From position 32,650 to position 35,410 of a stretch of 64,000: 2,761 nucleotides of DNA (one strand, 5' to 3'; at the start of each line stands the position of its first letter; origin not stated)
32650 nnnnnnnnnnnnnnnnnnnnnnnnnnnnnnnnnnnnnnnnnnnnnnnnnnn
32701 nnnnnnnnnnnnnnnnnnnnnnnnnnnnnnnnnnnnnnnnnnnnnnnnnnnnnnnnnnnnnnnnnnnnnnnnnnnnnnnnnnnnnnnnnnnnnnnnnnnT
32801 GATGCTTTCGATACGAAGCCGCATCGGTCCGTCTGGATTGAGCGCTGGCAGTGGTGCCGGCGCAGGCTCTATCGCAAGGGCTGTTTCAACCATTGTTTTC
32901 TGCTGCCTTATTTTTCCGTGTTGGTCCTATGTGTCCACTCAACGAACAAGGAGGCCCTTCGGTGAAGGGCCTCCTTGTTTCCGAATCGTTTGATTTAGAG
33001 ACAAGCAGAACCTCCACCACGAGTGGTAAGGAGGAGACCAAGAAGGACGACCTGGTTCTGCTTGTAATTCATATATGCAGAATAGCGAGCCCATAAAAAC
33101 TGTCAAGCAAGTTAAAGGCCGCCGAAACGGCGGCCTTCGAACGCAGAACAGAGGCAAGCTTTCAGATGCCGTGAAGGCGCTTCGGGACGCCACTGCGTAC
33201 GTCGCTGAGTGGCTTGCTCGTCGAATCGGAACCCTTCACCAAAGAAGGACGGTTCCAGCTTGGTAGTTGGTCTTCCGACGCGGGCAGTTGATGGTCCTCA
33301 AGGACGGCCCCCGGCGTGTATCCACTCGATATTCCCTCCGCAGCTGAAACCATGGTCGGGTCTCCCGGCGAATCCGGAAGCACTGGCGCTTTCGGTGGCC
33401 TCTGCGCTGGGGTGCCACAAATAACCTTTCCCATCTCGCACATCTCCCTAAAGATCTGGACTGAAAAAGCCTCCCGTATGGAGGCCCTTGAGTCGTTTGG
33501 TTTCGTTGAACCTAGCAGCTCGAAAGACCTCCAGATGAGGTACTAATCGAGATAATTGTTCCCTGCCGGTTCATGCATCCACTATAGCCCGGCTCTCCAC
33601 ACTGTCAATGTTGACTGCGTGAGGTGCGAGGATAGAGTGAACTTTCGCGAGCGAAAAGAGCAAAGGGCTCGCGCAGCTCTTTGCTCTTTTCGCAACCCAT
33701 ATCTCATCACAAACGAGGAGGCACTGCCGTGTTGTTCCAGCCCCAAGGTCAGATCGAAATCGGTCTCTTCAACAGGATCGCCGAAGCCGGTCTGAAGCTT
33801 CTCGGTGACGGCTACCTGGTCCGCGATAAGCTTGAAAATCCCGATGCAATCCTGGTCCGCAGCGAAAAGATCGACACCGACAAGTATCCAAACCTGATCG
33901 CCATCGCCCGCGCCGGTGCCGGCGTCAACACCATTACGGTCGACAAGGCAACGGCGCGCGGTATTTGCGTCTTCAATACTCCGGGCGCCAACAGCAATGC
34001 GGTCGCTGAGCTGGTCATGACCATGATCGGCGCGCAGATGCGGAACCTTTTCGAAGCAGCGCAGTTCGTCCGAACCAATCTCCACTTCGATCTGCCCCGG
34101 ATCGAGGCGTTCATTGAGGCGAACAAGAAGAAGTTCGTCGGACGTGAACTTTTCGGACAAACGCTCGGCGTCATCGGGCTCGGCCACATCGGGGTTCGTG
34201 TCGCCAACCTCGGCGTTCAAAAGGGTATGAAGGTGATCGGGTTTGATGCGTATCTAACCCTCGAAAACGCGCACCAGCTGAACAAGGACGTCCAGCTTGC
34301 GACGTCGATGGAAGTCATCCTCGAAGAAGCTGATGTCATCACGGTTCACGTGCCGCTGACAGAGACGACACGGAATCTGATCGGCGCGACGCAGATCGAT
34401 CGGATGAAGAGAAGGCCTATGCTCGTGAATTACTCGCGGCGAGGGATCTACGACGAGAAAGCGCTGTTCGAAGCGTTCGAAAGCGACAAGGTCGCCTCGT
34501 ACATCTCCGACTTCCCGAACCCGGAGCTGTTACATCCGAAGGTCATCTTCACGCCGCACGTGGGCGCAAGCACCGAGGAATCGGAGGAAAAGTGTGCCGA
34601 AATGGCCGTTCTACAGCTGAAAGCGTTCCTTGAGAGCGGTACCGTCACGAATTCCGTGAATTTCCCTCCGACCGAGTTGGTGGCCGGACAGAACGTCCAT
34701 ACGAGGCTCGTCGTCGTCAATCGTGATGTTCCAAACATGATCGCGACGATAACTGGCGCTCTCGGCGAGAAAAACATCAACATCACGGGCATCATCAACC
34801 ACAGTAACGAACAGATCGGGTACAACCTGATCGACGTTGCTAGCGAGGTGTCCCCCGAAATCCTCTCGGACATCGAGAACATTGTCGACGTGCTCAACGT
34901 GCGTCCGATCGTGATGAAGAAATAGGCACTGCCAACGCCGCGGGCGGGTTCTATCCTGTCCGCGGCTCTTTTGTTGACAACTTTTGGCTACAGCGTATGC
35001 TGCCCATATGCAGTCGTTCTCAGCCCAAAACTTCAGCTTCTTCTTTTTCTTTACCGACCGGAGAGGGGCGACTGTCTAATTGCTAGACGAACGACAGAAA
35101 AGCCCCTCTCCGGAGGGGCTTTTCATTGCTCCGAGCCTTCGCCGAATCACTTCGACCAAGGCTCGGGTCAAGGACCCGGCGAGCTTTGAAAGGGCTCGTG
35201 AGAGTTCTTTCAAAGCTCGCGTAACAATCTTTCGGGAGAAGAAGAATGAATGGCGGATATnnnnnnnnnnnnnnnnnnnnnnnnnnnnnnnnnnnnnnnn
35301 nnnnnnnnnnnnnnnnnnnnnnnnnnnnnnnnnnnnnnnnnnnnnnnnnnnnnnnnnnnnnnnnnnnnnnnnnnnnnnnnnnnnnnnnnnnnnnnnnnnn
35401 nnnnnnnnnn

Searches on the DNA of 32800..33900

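Call 25: search_rna_families(source=window, start=32800, end=33900, threshold=evalue, max_evalue=1, show_alignments=2)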
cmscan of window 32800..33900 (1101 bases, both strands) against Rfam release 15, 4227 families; matches with E-value up to 1: 3.
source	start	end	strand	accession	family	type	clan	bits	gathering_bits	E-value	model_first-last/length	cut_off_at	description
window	32944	32980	+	RF03941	mir-3158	Gene; miRNA;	-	23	97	0.2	1-81/81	no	mir-3158 microRNA precursor family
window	33060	33140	+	RF02602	BASRCI414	Gene; sRNA;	-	22.8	270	0.0045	1-229/229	no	Brucella sRNA CI414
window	32942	32981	+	RF04109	mir-1305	Gene; miRNA;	-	20.4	63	0.62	1-83/83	no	mir-1305 microRNA precursor family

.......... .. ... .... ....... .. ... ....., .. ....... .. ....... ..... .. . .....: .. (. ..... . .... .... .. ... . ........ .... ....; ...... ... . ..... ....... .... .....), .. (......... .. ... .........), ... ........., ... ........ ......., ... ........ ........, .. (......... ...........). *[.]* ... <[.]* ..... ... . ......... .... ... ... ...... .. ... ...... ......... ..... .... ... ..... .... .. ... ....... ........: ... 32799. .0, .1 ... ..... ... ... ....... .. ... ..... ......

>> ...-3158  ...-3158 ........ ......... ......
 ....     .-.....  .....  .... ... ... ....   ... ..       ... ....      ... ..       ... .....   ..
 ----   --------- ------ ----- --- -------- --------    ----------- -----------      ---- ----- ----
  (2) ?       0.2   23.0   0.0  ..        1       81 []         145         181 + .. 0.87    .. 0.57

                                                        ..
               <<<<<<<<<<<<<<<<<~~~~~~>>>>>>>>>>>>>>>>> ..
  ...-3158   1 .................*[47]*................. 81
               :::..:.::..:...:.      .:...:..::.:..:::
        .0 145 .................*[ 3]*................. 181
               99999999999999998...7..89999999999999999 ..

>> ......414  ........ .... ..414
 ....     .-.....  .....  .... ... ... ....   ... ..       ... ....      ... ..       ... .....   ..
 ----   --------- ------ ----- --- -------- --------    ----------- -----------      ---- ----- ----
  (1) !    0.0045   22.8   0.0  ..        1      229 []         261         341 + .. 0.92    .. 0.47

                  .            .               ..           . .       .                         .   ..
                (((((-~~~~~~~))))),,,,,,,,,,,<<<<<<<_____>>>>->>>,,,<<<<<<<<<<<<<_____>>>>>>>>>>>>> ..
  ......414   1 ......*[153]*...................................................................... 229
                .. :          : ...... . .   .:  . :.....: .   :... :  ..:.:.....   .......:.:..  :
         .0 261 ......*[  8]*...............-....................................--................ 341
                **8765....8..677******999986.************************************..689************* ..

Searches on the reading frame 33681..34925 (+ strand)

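Call 7: search_protein_families(library=pfam, proteins=[window:33681-34925:+], max_evalue=0.1)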
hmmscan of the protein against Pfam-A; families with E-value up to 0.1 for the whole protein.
window:33681-34925:+ (414 aa): 10 families
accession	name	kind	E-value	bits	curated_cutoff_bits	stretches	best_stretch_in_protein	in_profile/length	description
PF02826.25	2-Hacid_dh_C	-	2.2e-36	125.3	25.1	1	114-295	2-178/178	D-isomer specific 2-hydroxyacid dehydrogenase, NAD binding domain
PF00389.36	2-Hacid_dh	-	4.8e-21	75.3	24.6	1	49-327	35-134/134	D-isomer specific 2-hydroxyacid dehydrogenase, catalytic domain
PF03446.21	NAD_binding_2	-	4.5e-07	30.5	21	1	162-268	2-109/161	NAD binding domain of 6-phosphogluconate dehydrogenase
PF01842.31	ACT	-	0.00064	19.9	27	1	342-378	2-38/66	ACT domain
PF22629.2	ACT_AHAS_ss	-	0.016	15.8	27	1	345-405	3-66/67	AHAS small subunit-like ACT domain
PF21075.3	GDH_ACT1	-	0.02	15.1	23.7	1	319-373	38-92/144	Glutamate dehydrogenase, ACT1 domain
PF21799.2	MurD-like_N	-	0.064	14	27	0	163-222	4-65/88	Mur ligase MurD-like, N-terminal domain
PF04513.17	Baculo_PEP_C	-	0.079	13.5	38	0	337-406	41-109/140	Baculovirus polyhedron envelope protein, PEP, C terminus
PF13840.12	ACT_7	-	0.081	13.2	27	0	349-371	19-41/65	ACT domain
PF02737.24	3HCDH_N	-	0.092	13.1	22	0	162-198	2-33/180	3-hydroxyacyl-CoA dehydrogenase, NAD binding domain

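Call 8: search_protein_families(library=ncbifam, proteins=[window:33681-34925:+], max_evalue=0.1)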
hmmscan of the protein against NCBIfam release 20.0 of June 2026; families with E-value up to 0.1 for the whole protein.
window:33681-34925:+ (414 aa): 31 families (the best 25 are shown)
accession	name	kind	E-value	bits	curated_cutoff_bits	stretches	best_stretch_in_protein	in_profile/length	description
TIGR01327.1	PGDH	equivalog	1.5e-75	255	454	2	49-335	36-319/525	phosphoglycerate dehydrogenase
NF008759.0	PRK11790.1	equivalog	1.9e-56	191.5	404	1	67-408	72-407/410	phosphoglycerate dehydrogenase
NF009714.1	PRK13243.1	equivalog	2.2e-43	148.9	455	1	50-327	42-323/332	glyoxylate reductase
NF005069.0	PRK06487.1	equivalog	6.2e-31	107.6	448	1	68-320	66-314/320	2-hydroxyacid dehydrogenase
NF006263.0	PRK08410.1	equivalog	1.3e-30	106.9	389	1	58-319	52-309/311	D-2-hydroxyacid dehydrogenase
NF011938.0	PRK15409.1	equivalog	2.8e-28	98.9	492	1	51-327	43-319/324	glyoxylate/hydroxypyruvate reductase GhrB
NF005387.0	PRK06932.1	equivalog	2.8e-26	92.2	492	1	67-274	61-255/314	2-hydroxyacid dehydrogenase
NF005750.0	PRK07574.1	equivalog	1.7e-25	89.9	329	1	67-307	110-347/386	NAD-dependent formate dehydrogenase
NF005027.0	PRK06436.1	equivalog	3e-25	89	261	1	75-319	53-282/303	2-hydroxyacid dehydrogenase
NF001309.0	PRK00257.1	equivalog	6.4e-25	87.9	434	2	153-334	110-295/379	4-phosphoerythronate dehydrogenase PdxB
NF041369.1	Dhydh_Halo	equivalog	1.8e-22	80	400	1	67-324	51-302/305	D-2-hydroxyacid dehydrogenase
NF006374.0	PRK08605.1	subfamily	5.9e-20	71.6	356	1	74-271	72-255/332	D-lactate dehydrogenase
NF000492.1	vanH_gen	exception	6.9e-20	71.3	540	1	77-273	72-246/312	D-lactate dehydrogenase VanH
NF000371.1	vanH_Agroup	exception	3.1e-15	56.2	700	1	75-273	75-251/322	VanH-A/VanH-Pt family D-lactate dehydrogenase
NF000112.1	vanH-Amyco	exception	7.4e-15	55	625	1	76-273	100-275/348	VanH-AOV family D-lactate dehydrogenase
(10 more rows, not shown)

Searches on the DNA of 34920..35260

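Call 101: search_rna_families(source=window, start=34920, end=35260, threshold=evalue, max_evalue=1)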
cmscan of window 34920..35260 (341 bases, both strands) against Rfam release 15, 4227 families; matches with E-value up to 1: 10.
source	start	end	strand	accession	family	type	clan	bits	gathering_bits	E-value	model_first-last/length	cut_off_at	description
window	35096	35245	-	RF04180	BTnc231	Gene; sRNA;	-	30.8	80.4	0.00012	1-154/154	no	Bacteroides sRNA BTnc231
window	35093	35187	-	RF01859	Phe_leader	Cis-reg; leader;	-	26.5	55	0.019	1-125/125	no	Phenylalanine leader peptide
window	35027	35127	+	RF01859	Phe_leader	Cis-reg; leader;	-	24.7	55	0.047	1-125/125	no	Phenylalanine leader peptide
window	35031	35177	-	RF01794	sok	Gene; antitoxin;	-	22.4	59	0.004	1-157/157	no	sok antitoxin (CssrC)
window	35078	35130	+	RF02054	STnc420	Gene; sRNA;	-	22.1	70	0.049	1-58/58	no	Salmonella enterica sRNA STnc420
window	35104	35185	-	RF00984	mir-576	Gene; miRNA;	-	19.6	99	0.12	1-90/90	no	mir-576 microRNA precursor family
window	35086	35122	+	RF00195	RsmY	Gene; sRNA;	CL00106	19.1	57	0.012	85-121/121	no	RsmY RNA family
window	35042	35126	+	RF00106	RNAI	Gene; antisense;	-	19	47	0.25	1-102/102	no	RNAI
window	35104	35185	+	RF00984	mir-576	Gene; miRNA;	-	17.8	99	0.39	1-90/90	no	mir-576 microRNA precursor family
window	35161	35218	+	RF01740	gyrA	Cis-reg;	-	17.1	45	0.15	7-73/88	no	gyrA RNA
